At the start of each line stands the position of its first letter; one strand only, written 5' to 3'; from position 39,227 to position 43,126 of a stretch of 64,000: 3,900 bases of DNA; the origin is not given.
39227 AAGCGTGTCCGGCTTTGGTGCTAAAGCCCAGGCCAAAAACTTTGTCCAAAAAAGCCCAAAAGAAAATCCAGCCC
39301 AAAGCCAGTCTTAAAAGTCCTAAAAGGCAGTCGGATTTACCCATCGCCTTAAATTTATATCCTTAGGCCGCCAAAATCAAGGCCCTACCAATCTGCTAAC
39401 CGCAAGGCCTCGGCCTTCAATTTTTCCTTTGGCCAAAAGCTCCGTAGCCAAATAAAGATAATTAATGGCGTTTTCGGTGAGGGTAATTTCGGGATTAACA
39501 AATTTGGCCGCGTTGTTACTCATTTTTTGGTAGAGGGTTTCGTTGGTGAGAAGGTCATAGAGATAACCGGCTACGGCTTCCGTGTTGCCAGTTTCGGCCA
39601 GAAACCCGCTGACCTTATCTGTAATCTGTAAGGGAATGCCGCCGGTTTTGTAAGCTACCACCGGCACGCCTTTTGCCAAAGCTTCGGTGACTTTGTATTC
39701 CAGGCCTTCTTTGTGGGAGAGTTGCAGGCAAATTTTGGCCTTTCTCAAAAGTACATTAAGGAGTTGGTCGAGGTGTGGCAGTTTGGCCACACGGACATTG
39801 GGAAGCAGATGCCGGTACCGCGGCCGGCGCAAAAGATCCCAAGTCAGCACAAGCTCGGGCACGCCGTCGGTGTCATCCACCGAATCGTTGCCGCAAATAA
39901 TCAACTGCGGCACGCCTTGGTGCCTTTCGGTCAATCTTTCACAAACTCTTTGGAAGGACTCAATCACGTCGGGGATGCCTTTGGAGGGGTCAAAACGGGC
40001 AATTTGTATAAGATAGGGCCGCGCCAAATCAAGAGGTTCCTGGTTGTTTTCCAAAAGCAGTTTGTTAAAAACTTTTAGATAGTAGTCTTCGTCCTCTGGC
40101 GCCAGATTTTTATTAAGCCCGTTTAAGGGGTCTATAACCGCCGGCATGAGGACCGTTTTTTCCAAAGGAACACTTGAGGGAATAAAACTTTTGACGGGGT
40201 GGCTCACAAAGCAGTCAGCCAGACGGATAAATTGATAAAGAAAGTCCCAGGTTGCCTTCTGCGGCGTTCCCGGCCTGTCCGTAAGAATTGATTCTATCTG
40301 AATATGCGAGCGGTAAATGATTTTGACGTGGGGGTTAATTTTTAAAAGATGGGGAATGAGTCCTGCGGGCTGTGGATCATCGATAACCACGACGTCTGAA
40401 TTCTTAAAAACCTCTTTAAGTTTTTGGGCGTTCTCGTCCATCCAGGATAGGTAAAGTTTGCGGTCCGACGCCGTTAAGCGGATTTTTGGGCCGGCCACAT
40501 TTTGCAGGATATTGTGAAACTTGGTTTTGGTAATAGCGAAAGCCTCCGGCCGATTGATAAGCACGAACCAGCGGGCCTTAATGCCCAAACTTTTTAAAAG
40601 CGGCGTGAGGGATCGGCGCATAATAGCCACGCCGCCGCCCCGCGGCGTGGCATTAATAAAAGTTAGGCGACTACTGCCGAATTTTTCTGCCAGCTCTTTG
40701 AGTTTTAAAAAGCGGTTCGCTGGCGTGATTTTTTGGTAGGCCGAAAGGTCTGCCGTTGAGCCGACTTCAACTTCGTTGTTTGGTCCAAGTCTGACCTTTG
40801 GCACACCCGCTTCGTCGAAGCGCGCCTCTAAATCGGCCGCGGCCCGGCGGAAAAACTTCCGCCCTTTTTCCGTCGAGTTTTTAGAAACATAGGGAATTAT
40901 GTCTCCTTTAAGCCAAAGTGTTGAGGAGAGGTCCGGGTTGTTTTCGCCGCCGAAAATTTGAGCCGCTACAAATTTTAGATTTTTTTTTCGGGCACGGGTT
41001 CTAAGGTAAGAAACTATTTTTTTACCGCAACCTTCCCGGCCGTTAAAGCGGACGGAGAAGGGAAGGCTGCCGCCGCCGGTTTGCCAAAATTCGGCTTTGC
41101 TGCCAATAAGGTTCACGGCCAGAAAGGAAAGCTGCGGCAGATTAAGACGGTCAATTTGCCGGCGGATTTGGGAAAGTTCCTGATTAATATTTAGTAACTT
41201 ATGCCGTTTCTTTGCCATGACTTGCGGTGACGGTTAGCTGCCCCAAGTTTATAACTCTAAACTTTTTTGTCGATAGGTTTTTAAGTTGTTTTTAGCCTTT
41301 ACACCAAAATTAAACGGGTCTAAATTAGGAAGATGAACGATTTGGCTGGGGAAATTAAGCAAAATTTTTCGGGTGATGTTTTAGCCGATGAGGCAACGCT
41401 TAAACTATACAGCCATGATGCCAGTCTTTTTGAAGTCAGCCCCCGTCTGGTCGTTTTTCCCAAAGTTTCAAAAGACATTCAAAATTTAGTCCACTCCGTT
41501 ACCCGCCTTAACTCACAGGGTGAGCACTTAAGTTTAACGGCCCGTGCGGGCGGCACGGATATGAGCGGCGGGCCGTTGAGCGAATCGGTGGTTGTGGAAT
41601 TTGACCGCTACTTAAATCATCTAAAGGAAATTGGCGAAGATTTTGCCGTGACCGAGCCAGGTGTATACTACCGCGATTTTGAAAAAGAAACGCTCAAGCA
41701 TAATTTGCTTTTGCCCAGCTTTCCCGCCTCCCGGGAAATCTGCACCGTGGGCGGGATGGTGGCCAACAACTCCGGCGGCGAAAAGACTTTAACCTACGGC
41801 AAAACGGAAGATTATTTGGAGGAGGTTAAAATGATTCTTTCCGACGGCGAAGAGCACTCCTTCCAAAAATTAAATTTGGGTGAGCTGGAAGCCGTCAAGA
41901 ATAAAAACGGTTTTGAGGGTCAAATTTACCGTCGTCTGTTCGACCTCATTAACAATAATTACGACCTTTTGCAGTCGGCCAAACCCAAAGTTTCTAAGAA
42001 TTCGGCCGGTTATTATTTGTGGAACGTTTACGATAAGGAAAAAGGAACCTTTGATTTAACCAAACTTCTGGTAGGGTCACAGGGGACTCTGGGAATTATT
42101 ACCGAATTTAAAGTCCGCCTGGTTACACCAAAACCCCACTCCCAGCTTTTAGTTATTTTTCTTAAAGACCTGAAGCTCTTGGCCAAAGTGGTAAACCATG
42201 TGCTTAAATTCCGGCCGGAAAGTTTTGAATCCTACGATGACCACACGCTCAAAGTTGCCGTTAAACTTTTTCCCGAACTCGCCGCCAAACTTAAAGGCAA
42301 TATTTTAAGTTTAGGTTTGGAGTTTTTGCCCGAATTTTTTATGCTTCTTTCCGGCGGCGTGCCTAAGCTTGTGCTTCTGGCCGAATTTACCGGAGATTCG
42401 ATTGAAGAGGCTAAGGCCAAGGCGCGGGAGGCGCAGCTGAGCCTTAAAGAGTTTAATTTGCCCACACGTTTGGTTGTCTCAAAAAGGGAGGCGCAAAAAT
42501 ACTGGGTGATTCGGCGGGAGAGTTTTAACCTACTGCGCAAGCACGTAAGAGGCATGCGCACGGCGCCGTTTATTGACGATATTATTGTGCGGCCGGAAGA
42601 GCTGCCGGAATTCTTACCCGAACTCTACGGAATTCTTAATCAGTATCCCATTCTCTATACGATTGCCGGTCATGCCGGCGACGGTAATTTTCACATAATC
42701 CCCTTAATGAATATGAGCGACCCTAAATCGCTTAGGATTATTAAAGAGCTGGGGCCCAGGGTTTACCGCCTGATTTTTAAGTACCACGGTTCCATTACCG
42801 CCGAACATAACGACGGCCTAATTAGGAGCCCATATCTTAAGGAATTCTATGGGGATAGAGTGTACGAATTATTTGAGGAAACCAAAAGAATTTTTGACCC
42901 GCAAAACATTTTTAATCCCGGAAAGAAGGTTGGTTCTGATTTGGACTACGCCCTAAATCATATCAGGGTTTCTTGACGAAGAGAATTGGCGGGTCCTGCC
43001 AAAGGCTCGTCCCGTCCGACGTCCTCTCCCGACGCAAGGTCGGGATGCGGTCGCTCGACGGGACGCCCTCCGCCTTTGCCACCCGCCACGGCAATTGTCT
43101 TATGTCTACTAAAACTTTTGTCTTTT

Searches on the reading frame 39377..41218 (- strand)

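Call 9: search_protein_families(library=pfam, proteins=[window:39377-41218:-], max_evalue=0.001)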
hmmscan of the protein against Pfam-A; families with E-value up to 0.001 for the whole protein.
window:39377-41218:- (613 aa): 6 families
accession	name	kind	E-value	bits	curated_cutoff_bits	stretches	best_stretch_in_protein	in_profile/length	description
PF21269.3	TreT_GT1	-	3.4e-37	127.8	27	1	188-343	2-140/144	Trehalose synthase, N-terminal domain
PF00534.26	Glycos_transf_1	-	1e-22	80.9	26.4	1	393-572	8-171/172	Glycosyl transferases group 1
PF13692.12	Glyco_trans_1_4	-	1.7e-15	57.9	27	1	401-559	2-142/142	Glycosyl transferases group 1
PF20706.3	GT4-conflict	-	3.4e-07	30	26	1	392-541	189-329/385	Family 4 Glycosyltransferase in conflict systems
PF13524.12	Glyco_trans_1_2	-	7.5e-05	23.1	25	1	487-584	40-139/144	Glycosyl transferase-like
PF22059.2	GumK_N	-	0.00023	21.6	27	1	258-304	95-141/171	Glucuronosyltransferase GumK, N-terminal domain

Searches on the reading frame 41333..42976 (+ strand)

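Call 9: search_protein_families(library=pfam, proteins=[window:41333-42976:+], max_evalue=0.001)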
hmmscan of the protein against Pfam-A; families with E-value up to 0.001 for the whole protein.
window:41333-42976:+ (547 aa): 2 families
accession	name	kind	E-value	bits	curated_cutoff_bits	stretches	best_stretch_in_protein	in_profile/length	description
PF02913.24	FAD-oxidase_C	-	2.2e-40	139.4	21.2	1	269-531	4-247/248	FAD linked oxidases, C-terminal domain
PF01565.28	FAD_binding_4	-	1.1e-24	87.1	26.4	1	37-175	1-136/139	FAD binding domain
